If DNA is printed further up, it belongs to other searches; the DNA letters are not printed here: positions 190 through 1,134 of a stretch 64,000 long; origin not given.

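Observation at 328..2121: Orphan McrB-family AAA+ protein with a novel N-terminal domain and no McrC nuclease partner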

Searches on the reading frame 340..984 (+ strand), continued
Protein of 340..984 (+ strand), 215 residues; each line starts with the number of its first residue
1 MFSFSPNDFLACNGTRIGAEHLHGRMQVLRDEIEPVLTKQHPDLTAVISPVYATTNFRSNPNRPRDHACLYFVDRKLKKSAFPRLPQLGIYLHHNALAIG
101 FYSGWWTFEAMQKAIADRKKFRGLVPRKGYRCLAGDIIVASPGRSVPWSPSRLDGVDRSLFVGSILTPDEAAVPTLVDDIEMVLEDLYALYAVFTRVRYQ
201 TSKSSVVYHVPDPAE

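Call 70: find_encoding_contigs(protein=P0128, flank=6000, max_places=3)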
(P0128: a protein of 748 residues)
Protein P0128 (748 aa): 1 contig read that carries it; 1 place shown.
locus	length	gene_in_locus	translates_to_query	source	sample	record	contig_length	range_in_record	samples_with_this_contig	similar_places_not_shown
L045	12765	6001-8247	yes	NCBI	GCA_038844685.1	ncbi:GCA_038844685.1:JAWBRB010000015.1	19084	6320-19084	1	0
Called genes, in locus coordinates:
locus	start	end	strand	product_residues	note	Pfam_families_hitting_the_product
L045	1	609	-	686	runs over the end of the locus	PF20581:DUF6785, PF20580:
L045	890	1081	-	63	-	-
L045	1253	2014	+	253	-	-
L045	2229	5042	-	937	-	PF02384:N6_Mtase, PF20473:MmeI_Mtase (weak), PF07669:Eco57I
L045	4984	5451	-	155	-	-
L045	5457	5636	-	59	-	-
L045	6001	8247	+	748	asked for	PF07728:AAA_5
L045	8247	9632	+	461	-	-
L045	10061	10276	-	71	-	-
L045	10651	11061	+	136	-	-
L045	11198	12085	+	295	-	PF26915:Phage_P4_cII (faint)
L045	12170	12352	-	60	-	-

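Call 71: find_homologous_proteins(query=L033:18650-20308:+, max_evalue=0.00001)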
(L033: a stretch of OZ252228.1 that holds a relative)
Query L033:18650-20308:+ (553 aa): 41 proteins with E <= 0.00001 among 8000 candidates.
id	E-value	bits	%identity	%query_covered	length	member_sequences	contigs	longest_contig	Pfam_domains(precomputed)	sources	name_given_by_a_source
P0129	0.0e+0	1266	100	100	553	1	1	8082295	PF04411.19,PF09823.16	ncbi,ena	-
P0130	2.8e-263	893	73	99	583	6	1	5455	PF04411.19,PF09823.16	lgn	-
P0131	2.1e-243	827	65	100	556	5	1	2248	PF04411.19,PF09823.16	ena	-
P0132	4.2e-240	816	65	99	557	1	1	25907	PF04411.19,PF09823.16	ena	-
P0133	9.5e-157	541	49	99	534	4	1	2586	PF04411.19,PF09823.16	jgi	-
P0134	3.1e-146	507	46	99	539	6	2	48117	PF04411.19,PF09823.16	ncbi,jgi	jgi:predicted component of viral defense system (DUF524 family)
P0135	5.2e-145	503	47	99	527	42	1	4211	PF04411.19,PF09823.16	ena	-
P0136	7.0e-145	502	46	99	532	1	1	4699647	PF04411.19,PF09823.16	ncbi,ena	-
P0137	3.3e-144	500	45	99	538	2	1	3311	PF04411.19,PF09823.16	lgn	-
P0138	1.5e-143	498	48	99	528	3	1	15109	PF04411.19,PF09823.16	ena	-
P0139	4.0e-143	496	46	99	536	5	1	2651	PF04411.19,PF09823.16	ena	-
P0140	4.8e-143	496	46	100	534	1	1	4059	PF04411.19,PF09823.16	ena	-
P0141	5.4e-142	493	48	99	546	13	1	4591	PF04411.19,PF09823.16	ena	-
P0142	2.8e-141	490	47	99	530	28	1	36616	PF04411.19,PF09823.16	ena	-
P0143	1.6e-140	488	47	99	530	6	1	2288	PF04411.19,PF09823.16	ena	-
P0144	2.4e-140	487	47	99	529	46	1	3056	PF04411.19,PF09823.16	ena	-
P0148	1.0e-138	482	47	98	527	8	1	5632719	PF04411.19,PF09823.16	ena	-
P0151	7.2e-138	479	47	99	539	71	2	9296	PF04411.19,PF09823.16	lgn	-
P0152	1.3e-136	475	47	99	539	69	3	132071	PF04411.19,PF09823.16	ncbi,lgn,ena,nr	ncbi:MAG: DUF2357 domain-containing protein [Gemmatimonadetes bacterium]|nr:DUF2357 domain-containin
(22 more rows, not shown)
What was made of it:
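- A tight McrC-like family exists: 29 clusters at 43-73% identity to the query, apart from the query's own cluster (call 71).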

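Call 73: find_encoding_contigs(protein=P0136, flank=10000, max_places=2)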
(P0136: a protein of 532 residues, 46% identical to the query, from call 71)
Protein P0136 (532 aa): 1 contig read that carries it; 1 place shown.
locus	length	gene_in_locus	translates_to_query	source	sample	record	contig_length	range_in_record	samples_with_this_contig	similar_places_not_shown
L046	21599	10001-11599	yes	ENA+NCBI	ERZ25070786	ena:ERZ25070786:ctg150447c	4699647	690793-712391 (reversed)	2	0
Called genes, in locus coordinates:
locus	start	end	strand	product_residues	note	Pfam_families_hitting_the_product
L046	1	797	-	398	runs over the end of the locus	PF07690:MFS_1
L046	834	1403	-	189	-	PF13302:Acetyltransf_3, PF00583:Acetyltransf_1 (weak)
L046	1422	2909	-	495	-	PF00884:Sulfatase, PF01663:Phosphodiest (faint), PF02995:DUF229 (weak), PF16347:SGSH_C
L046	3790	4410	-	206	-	PF00072:Response_reg, PF00196:GerE, PF08281:Sigma70_r4_2 (weak)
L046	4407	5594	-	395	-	PF01590:GAF (weak), PF13185:GAF_2, PF13492:GAF_3 (weak), PF07730:HisKA_3, PF02518:HATPase_c, PF13581:HATPase_c_2 (weak)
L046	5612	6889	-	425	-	PF00924:MS_channel_2nd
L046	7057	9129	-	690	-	PF19310:TOP_N, PF01432:Peptidase_M3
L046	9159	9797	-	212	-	PF00702:Hydrolase, PF13419:HAD_2, PF13242:Hydrolase_like (weak)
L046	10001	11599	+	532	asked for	PF09823:DUF2357, PF04411:PDDEXK_7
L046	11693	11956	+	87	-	-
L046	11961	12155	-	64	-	PF10049:DUF2283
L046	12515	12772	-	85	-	-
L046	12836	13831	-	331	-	PF20511:PMI_typeI_cat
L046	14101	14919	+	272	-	PF01261:AP_endonuc_2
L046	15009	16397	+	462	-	PF00884:Sulfatase, PF01663:Phosphodiest (faint), PF16347:SGSH_C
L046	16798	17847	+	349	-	PF13506:Glyco_transf_21 (weak), PF00535:Glycos_transf_2, PF13641:Glyco_tranf_2_3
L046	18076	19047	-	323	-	PF00535:Glycos_transf_2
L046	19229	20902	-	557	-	PF01935:DUF87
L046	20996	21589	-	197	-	PF09378:HAS-barrel (weak)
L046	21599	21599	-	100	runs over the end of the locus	PF18350:SH3_17, PF21748:UPF0150 (weak)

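Call 74: list_cluster_members(proteins=[P0151, P0152, P0144, P0135, P0142, P0141, P0148, P0001])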
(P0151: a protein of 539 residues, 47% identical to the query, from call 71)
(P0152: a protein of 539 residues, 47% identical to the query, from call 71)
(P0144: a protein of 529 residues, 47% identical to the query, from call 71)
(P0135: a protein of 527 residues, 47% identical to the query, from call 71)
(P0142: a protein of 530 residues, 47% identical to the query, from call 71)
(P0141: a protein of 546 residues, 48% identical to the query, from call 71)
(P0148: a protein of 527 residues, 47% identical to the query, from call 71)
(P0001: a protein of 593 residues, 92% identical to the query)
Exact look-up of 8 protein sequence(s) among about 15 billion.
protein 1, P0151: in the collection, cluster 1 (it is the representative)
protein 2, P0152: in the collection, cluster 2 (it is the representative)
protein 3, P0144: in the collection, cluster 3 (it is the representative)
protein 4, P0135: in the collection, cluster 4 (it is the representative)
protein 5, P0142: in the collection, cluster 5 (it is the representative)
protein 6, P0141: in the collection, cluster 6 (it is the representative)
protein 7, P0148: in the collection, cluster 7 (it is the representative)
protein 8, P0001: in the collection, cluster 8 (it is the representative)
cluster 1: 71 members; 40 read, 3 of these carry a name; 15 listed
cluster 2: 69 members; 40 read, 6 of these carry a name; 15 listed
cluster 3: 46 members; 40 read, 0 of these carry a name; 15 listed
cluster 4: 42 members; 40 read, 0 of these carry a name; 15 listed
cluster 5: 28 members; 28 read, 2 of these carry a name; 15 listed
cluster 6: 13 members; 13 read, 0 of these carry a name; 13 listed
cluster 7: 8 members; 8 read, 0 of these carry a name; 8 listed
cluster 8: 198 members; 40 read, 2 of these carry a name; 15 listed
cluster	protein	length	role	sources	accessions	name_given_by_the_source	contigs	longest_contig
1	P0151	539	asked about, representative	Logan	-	-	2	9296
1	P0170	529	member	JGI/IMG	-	hypothetical protein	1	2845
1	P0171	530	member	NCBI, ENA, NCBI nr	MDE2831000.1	MAG: DUF2357 domain-containing protein [Gemmatimonadota bacterium] | DUF2357 domain-containing protein [Gemmatimonadota bacterium]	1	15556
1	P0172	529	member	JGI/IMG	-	hypothetical protein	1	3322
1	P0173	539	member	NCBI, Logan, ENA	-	-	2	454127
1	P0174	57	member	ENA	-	-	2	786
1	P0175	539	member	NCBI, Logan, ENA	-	-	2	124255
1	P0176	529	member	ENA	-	-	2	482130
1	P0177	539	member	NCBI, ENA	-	-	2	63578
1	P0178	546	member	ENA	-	-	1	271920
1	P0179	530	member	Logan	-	-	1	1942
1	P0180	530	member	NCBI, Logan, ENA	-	-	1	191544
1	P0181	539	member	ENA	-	-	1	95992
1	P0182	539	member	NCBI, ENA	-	-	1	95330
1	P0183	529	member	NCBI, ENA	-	-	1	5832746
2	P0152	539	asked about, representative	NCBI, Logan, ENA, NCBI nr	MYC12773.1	MAG: DUF2357 domain-containing protein [Gemmatimonadetes bacterium] | DUF2357 domain-containing protein [Gemmatimonadota bacterium]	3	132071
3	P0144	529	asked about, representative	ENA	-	-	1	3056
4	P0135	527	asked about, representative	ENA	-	-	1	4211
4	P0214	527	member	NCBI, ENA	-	-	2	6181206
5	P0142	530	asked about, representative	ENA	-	-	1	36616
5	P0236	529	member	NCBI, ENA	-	-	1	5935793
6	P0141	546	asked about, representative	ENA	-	-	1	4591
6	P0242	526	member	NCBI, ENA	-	-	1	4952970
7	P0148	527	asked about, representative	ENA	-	-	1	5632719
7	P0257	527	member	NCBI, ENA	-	-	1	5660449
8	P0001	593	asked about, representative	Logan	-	-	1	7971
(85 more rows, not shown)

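Call 76: find_encoding_contigs(protein=P0214, flank=10000, max_places=3)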
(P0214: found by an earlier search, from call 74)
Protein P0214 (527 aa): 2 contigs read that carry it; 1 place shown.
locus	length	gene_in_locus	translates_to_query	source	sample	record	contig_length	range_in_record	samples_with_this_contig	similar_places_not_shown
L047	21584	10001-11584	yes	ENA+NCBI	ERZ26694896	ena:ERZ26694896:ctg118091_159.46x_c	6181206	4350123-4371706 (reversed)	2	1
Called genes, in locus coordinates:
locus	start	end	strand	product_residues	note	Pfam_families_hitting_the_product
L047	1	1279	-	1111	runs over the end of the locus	-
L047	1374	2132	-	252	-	PF13505:OMP_b-brl (weak)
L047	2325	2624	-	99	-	-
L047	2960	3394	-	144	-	PF00072:Response_reg, PF00196:GerE, PF08281:Sigma70_r4_2 (weak)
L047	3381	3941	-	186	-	PF01590:GAF (weak), PF13185:GAF_2, PF13492:GAF_3 (weak)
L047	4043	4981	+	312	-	PF13612:DDE_Tnp_1_3 (weak)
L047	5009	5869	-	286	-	PF05721:PhyH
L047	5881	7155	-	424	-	PF00924:MS_channel_2nd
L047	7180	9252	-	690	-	PF19310:TOP_N, PF01432:Peptidase_M3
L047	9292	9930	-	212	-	PF00702:Hydrolase, PF13419:HAD_2, PF13242:Hydrolase_like (faint)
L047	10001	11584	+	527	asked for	PF09823:DUF2357, PF04411:PDDEXK_7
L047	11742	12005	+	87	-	-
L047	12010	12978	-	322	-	PF20511:PMI_typeI_cat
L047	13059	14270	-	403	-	PF13173:AAA_14, PF13635:DUF4143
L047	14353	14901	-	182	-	PF05685:Uma2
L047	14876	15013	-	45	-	-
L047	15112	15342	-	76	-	PF13560:HTH_31 (weak), PF01381:HTH_3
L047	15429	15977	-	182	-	-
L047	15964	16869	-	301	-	PF00004:AAA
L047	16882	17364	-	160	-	PF18138:bacHORMA_1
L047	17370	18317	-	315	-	PF18144:SMODS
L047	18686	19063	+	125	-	PF13443:HTH_26 (weak), PF12844:HTH_19 (weak), PF13560:HTH_31, PF01381:HTH_3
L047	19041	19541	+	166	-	PF06114:Peptidase_M78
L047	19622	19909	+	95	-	PF09907:HigB_toxin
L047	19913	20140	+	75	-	-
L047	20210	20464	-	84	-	-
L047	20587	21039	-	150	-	PF04471:Mrr_cat (weak)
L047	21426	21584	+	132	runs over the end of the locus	-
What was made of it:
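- On Split McrBC (proposed here): Met in six related chromosomes (calls 71, 73, 74, 76).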

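Call 81: find_related_loci(query=A5, collection=metagenome_contigs, flank=10000)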
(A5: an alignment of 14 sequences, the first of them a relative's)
Query A5 (527 aa) in metagenome_contigs; peptide patterns used: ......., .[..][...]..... (x = any residue, [..] = any of these).
215 stretches matched a pattern; 75 encode a relative of the query (tblastn E <= 1e-3); 75 distinct loci.
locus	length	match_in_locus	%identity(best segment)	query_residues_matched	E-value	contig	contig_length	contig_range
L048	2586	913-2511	73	1-526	0e+0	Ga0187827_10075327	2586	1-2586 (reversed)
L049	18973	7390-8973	50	7-526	4e-172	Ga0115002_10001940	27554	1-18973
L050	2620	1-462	66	372-526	5e-63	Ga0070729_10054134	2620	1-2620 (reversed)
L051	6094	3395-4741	26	121-525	7e-19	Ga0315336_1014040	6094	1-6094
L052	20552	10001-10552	31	336-522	6e-18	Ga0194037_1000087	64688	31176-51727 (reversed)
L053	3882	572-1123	30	336-522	6e-18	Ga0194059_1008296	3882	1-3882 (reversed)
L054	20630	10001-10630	30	304-514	2e-17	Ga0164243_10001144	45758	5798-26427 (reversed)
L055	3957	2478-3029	30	336-522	6e-17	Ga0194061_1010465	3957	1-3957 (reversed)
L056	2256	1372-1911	33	331-511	4e-16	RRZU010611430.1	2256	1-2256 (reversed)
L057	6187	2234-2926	28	296-515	2e-15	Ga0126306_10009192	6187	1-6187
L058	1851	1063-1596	30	336-514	1e-15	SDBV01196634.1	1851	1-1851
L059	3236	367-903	28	336-515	4e-15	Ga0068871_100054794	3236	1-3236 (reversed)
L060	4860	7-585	25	326-523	2e-14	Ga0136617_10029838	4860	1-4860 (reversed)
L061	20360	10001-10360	35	406-527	3e-14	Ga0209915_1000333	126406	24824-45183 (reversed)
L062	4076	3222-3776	29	304-484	5e-14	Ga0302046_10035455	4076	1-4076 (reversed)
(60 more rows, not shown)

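Call 85: search_protein_families(library=pfam, proteins=[L049:9044-9304:+, L033:20375-20635:+], max_evalue=10)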
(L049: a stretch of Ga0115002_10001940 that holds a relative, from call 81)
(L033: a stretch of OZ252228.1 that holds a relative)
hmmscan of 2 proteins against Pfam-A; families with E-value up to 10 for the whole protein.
L049:9044-9304:+ (87 aa): 0 families

L033:20375-20635:+ (87 aa): 1 family
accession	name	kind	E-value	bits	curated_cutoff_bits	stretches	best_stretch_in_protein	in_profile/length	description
PF18780.6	HNH_repeat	-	0.15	12.9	26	1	1-27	1-27/54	Homing endonuclease associated repeat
